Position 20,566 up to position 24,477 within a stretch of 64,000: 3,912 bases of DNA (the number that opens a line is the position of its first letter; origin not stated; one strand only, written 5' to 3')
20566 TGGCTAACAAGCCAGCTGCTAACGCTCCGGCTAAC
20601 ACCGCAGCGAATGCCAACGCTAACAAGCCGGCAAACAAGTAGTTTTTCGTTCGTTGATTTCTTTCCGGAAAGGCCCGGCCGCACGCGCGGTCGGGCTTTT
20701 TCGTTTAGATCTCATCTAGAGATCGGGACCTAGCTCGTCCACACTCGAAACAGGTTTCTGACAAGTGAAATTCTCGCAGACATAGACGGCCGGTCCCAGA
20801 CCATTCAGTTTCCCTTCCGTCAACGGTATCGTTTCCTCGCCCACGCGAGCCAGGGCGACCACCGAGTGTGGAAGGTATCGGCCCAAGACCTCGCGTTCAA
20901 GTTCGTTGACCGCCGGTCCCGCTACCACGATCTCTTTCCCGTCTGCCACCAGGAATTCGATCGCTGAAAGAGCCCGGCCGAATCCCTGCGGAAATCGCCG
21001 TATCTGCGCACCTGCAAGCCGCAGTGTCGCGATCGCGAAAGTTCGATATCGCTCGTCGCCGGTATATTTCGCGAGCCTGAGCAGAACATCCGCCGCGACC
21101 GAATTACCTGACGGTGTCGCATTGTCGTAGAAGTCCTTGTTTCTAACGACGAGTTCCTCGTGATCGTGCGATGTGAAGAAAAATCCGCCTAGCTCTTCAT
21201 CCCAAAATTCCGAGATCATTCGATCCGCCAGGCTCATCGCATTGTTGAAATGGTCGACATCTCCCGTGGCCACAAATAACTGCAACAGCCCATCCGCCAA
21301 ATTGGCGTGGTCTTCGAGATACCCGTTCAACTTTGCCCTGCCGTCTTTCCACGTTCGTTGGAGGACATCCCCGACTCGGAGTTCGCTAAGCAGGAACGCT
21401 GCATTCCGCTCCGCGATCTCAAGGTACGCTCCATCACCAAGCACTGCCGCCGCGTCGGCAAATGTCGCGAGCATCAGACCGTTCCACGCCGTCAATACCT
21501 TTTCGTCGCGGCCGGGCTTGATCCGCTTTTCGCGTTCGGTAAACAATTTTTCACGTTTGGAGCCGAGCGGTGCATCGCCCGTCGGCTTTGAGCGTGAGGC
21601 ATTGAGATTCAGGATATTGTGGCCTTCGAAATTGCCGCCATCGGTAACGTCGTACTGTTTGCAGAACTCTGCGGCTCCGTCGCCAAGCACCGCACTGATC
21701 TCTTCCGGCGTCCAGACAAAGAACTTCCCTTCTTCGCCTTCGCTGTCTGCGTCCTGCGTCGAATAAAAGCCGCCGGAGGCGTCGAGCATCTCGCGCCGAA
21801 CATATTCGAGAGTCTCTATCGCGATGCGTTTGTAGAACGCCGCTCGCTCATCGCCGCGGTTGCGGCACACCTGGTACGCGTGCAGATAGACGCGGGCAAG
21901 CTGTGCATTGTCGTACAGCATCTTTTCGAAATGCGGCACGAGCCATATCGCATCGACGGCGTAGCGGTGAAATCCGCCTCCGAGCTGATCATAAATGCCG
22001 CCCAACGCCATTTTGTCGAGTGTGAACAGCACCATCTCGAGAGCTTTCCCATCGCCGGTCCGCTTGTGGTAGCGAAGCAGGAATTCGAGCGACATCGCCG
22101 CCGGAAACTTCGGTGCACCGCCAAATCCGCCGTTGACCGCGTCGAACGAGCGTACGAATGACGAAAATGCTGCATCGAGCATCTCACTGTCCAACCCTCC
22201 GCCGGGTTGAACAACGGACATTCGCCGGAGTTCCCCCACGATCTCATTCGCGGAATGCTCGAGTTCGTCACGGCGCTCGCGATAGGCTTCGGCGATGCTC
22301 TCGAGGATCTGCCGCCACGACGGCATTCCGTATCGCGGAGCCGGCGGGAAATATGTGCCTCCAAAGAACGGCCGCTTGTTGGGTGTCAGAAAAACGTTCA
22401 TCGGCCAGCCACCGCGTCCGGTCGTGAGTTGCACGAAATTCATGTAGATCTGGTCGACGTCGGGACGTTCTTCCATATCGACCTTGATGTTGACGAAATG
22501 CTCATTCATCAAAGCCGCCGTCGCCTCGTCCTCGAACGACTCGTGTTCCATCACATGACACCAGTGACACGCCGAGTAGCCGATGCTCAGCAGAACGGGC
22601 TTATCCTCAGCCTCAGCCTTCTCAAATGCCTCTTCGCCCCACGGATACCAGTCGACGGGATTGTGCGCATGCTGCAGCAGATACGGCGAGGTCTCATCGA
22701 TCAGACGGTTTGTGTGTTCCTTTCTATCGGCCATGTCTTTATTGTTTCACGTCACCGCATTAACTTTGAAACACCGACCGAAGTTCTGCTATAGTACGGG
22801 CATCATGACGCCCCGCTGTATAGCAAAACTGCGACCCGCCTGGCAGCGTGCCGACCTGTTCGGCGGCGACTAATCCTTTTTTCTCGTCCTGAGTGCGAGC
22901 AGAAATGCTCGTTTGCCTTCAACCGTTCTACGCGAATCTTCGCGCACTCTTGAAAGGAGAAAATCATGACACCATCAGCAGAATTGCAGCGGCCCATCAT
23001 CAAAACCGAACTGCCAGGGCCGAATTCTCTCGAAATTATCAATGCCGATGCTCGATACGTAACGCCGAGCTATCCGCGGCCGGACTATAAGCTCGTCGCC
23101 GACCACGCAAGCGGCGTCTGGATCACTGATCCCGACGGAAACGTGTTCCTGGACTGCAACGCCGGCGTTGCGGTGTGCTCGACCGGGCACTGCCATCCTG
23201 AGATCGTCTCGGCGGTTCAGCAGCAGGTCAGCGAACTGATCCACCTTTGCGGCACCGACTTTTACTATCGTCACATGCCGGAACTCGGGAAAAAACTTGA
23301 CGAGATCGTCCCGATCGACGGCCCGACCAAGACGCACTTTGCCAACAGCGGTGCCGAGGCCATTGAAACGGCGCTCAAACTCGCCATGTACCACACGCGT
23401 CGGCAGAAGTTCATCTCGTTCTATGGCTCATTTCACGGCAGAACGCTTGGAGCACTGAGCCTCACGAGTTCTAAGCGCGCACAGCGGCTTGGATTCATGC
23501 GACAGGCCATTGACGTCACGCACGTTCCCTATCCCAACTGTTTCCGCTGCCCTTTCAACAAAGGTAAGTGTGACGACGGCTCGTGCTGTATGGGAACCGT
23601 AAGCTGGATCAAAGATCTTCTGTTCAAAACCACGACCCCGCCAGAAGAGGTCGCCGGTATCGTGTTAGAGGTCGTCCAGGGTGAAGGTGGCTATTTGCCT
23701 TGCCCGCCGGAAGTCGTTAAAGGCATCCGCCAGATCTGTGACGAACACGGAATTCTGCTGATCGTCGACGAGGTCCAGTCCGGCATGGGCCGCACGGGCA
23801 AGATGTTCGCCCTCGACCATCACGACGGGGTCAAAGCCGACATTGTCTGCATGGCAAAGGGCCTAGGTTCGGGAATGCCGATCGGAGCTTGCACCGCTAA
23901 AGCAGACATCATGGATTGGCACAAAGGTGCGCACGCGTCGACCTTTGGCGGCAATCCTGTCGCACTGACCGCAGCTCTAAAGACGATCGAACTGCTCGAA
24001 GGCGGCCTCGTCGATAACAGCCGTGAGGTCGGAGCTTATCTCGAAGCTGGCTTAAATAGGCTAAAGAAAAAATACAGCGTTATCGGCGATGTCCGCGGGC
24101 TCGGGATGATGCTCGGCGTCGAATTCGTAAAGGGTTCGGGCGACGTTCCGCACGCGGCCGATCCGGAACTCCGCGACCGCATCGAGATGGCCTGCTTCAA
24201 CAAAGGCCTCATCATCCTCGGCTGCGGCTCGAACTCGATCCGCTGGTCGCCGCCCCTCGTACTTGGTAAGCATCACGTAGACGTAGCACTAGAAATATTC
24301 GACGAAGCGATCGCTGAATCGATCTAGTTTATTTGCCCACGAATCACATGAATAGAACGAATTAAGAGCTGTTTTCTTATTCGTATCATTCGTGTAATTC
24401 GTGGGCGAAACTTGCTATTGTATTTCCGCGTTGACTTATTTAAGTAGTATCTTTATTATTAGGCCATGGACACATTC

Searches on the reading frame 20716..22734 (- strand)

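Call 65: search_protein_families(library=pfam, proteins=[window:20716-22734:-], max_evalue=0.00001)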
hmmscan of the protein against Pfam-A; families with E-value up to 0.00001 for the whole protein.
window:20716-22734:- (672 aa): 2 families
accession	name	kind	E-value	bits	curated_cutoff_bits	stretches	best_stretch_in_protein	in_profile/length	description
PF03190.21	Thioredox_DsbH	-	9.6e-80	266.7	27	1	8-169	1-162/163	Protein of unknown function, DUF255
PF13899.12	Thioredoxin_7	-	3.4e-11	43.5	27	1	28-118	1-83/83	Thioredoxin-like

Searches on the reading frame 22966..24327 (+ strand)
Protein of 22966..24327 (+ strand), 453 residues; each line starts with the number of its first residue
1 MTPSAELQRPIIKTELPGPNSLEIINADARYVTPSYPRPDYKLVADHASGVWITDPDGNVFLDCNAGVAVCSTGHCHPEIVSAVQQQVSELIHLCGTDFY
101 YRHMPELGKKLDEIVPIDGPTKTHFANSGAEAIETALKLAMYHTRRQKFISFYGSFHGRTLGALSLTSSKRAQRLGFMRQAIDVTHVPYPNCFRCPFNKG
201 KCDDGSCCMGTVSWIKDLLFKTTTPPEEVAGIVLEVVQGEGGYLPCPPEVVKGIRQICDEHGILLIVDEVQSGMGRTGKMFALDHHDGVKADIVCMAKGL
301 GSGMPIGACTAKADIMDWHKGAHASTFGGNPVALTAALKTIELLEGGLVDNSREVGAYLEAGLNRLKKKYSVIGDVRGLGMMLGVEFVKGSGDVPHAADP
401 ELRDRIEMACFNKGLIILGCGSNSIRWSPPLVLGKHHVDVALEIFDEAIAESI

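Call 65: search_protein_families(library=pfam, proteins=[window:22966-24327:+], max_evalue=0.00001)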
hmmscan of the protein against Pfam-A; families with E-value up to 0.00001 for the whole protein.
window:22966-24327:+ (453 aa): 1 family
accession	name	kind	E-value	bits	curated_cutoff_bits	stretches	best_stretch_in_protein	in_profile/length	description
PF00202.27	Aminotran_3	-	8.9e-112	374.2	30.5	1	42-449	10-403/403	Aminotransferase class-III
